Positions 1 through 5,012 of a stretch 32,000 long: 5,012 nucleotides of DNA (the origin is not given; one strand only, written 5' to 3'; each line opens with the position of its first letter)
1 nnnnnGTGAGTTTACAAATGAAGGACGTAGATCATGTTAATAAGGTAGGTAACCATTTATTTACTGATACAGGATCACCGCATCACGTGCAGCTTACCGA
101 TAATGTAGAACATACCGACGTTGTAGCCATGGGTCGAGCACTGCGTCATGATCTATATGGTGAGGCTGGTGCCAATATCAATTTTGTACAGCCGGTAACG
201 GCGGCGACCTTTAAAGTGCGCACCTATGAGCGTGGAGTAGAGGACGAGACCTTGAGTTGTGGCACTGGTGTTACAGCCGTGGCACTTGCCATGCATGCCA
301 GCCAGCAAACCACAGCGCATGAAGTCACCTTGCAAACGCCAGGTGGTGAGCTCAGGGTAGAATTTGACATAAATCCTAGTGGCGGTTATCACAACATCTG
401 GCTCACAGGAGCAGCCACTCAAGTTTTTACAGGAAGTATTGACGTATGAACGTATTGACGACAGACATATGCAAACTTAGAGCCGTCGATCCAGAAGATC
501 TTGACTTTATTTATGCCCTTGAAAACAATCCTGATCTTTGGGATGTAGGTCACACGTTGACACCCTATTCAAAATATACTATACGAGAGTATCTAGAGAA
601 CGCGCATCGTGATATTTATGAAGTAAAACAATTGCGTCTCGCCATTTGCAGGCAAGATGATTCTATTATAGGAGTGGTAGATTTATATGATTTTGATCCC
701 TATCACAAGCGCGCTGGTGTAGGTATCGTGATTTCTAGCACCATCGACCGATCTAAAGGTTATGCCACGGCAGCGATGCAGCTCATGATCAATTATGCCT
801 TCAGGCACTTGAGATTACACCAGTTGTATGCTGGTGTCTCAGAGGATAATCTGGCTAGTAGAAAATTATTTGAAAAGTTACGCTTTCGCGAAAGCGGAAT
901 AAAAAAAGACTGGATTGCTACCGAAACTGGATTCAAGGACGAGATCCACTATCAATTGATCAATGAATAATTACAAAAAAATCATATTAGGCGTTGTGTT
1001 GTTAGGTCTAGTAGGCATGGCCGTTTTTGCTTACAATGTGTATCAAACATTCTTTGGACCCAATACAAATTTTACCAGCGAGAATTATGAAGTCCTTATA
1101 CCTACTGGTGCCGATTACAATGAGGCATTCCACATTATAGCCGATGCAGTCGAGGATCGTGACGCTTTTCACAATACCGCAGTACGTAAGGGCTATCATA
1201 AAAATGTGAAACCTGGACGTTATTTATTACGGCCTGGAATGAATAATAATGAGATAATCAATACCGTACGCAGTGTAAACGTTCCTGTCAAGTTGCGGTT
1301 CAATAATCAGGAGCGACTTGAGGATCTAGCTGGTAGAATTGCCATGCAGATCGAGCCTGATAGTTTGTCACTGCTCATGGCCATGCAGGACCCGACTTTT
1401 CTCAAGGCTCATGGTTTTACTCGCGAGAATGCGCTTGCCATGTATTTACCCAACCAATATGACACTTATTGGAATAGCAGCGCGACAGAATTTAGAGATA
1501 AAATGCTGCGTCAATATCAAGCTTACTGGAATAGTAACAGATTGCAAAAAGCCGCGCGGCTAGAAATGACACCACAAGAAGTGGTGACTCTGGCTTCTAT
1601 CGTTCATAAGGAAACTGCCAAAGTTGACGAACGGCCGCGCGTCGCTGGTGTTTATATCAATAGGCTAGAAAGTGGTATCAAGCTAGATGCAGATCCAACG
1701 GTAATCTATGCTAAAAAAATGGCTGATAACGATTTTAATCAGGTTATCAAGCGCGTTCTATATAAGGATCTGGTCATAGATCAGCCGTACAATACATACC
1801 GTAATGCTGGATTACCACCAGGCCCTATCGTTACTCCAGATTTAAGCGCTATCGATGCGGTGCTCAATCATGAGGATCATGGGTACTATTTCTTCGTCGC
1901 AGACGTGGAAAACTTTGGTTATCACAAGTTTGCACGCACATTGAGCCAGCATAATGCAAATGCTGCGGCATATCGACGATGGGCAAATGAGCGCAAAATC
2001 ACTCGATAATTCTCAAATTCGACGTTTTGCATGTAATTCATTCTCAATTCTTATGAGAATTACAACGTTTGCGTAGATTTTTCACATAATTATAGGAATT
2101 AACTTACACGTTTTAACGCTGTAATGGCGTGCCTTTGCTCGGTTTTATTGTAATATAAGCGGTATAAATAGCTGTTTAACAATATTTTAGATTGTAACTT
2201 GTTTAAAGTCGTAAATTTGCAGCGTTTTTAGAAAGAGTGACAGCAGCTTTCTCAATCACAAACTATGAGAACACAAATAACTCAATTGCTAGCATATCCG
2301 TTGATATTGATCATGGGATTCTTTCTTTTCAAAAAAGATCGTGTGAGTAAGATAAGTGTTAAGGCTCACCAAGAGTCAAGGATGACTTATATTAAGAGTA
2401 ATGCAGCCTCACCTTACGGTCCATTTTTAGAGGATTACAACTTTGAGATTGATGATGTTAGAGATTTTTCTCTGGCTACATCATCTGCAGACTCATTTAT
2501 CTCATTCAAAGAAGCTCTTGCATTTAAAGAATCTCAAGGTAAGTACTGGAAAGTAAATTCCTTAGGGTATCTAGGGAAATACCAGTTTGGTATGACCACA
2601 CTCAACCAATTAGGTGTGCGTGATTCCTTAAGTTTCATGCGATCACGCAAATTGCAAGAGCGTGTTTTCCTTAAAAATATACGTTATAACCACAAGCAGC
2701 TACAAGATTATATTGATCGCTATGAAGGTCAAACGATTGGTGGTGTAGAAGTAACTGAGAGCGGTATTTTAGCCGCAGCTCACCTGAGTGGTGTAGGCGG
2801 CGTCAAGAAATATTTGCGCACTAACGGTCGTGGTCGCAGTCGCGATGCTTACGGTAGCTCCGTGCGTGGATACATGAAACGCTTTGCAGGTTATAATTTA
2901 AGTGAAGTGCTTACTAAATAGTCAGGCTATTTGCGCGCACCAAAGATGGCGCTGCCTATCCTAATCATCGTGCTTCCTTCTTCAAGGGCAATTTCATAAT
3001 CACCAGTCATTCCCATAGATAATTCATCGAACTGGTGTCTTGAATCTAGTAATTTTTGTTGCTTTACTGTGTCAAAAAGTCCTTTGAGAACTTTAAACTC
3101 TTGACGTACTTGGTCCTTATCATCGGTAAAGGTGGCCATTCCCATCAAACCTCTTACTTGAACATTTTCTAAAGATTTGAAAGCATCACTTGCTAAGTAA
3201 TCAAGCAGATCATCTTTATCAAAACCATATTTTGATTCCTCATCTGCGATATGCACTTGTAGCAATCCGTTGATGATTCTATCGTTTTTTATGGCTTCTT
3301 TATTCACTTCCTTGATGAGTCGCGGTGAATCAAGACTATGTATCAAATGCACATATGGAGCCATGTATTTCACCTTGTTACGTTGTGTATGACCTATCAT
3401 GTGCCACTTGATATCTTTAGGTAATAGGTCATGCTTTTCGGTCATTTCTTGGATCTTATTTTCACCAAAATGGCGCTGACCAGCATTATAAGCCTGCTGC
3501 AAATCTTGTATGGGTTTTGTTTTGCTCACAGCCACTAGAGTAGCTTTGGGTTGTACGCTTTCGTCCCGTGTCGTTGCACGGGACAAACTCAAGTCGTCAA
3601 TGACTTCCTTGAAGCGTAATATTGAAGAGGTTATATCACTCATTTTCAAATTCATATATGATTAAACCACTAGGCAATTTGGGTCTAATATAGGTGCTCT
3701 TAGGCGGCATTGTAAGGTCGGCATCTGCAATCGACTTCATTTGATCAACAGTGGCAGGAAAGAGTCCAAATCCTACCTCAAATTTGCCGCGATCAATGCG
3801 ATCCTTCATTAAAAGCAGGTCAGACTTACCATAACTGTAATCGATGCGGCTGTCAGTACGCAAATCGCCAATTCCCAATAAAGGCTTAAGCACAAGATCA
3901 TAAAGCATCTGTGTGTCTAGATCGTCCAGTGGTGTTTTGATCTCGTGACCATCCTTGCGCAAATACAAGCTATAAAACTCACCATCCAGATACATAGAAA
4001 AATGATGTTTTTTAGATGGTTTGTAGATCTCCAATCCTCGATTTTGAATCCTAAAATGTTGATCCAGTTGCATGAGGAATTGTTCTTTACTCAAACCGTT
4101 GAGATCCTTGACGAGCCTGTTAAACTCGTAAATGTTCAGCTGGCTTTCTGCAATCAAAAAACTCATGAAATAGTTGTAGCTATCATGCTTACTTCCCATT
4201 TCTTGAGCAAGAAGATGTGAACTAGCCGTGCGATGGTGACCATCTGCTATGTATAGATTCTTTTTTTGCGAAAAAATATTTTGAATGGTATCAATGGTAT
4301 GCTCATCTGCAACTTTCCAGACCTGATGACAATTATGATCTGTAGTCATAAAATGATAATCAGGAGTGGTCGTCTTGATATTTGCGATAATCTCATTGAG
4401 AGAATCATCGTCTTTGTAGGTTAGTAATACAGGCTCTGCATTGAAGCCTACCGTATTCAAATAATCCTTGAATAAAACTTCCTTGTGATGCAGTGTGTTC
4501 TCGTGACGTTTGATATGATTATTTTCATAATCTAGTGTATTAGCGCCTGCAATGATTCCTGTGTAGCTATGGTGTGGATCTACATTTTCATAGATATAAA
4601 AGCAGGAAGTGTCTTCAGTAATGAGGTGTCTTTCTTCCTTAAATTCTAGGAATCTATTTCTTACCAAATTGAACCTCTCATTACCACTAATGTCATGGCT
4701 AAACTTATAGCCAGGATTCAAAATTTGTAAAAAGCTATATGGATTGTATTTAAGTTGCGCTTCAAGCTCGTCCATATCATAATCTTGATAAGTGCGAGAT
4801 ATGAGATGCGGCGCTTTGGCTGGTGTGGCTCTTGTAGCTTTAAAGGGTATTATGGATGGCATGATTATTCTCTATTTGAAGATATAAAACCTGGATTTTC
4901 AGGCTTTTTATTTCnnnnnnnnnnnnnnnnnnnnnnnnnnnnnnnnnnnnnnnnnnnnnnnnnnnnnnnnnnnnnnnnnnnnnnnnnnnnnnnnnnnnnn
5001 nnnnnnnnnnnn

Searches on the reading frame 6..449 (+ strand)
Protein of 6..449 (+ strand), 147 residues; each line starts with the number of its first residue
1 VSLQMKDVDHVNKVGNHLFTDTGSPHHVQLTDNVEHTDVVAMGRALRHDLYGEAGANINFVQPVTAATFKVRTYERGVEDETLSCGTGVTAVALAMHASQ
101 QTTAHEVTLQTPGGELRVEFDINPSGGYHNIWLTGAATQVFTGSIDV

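Call 58: search_protein_families(library=pfam, proteins=[window:6-449:+], max_evalue=0.00001)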
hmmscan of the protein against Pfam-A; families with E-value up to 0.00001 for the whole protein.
window:6-449:+ (147 aa): 1 family
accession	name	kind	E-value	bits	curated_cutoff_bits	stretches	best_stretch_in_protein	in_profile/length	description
PF01678.24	DAP_epimerase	-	2.9e-20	73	34.7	1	20-123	3-107/121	Diaminopimelate epimerase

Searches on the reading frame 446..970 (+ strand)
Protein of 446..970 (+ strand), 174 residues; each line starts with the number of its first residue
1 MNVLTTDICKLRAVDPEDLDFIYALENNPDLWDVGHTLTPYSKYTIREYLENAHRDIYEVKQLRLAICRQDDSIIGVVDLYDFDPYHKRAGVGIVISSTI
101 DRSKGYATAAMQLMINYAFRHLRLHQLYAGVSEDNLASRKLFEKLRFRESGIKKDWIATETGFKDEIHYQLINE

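Call 9: search_protein_families(library=pfam, proteins=[window:446-970:+])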
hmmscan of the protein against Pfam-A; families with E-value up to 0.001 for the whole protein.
window:446-970:+ (174 aa): 5 families
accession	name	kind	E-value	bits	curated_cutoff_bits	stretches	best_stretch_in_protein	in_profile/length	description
PF13302.13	Acetyltransf_3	-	3.5e-24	86.5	25.4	1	11-148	4-138/138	Acetyltransferase (GNAT) domain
PF00583.31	Acetyltransf_1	-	1.4e-11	45.1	20.7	1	54-145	24-114/116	Acetyltransferase (GNAT) family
PF13420.13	Acetyltransf_4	-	1.1e-09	39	24.3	1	11-158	1-145/155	Acetyltransferase (GNAT) domain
PF13523.12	Acetyltransf_8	-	2.5e-05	24.4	27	1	65-150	46-140/145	Acetyltransferase (GNAT) domain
PF08445.16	FR47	-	0.00055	20.3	22.1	0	102-154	34-83/86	FR47-like protein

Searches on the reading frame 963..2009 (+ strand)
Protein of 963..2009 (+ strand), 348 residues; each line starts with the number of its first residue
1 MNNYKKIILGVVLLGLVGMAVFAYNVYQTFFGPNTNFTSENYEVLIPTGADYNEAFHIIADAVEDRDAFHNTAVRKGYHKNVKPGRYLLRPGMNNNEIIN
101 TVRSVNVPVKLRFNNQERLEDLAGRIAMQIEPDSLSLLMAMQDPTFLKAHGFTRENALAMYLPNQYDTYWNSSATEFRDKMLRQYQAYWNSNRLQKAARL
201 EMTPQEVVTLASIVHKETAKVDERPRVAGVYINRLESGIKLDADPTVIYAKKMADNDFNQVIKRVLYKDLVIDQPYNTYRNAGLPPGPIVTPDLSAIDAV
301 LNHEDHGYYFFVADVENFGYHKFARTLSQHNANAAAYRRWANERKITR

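Call 58: search_protein_families(library=pfam, proteins=[window:963-2009:+], max_evalue=0.00001)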
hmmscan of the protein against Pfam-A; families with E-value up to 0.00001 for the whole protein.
window:963-2009:+ (348 aa): 1 family
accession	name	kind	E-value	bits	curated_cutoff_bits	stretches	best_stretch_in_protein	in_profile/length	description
PF02618.21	YceG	-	1.1e-72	245.2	32.4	1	45-335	2-274/275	YceG-like family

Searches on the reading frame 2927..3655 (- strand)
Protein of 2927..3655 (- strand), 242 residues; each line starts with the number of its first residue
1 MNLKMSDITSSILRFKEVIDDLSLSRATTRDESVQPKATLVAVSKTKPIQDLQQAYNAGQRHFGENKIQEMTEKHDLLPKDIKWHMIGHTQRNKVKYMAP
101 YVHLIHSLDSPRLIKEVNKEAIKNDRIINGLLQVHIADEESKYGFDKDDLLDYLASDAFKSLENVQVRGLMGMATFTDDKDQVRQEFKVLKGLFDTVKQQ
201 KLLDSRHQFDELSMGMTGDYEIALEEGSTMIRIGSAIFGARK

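Call 58: search_protein_families(library=pfam, proteins=[window:2927-3655:-], max_evalue=0.00001)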
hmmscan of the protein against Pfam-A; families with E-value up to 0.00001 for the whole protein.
window:2927-3655:- (242 aa): 1 family
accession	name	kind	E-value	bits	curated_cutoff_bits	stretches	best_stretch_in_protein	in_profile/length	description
PF01168.26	Ala_racemase_N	-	2.3e-17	63.9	24.1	1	33-241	16-219/220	Alanine racemase, N-terminal domain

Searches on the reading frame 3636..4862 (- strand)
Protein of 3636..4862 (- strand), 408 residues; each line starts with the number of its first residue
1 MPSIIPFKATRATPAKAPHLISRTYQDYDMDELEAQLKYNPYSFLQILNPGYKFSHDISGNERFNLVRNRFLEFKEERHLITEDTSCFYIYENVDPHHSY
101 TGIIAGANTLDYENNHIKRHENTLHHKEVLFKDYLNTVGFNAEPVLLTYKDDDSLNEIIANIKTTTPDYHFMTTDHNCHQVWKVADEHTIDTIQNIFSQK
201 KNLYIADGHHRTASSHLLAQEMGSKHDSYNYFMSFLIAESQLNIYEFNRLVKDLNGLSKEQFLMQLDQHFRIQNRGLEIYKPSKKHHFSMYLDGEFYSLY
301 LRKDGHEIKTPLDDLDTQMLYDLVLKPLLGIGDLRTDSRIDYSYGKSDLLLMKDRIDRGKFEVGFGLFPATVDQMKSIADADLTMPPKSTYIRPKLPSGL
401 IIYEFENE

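Call 58: search_protein_families(library=pfam, proteins=[window:3636-4862:-], max_evalue=0.00001)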
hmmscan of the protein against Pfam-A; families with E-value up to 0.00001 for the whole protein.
window:3636-4862:- (408 aa): 1 family
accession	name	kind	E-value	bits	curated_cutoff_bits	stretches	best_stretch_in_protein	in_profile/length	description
PF06245.16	DUF1015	-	9.6e-85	284.8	25.8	1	4-317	1-324/325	Protein of unknown function (DUF1015)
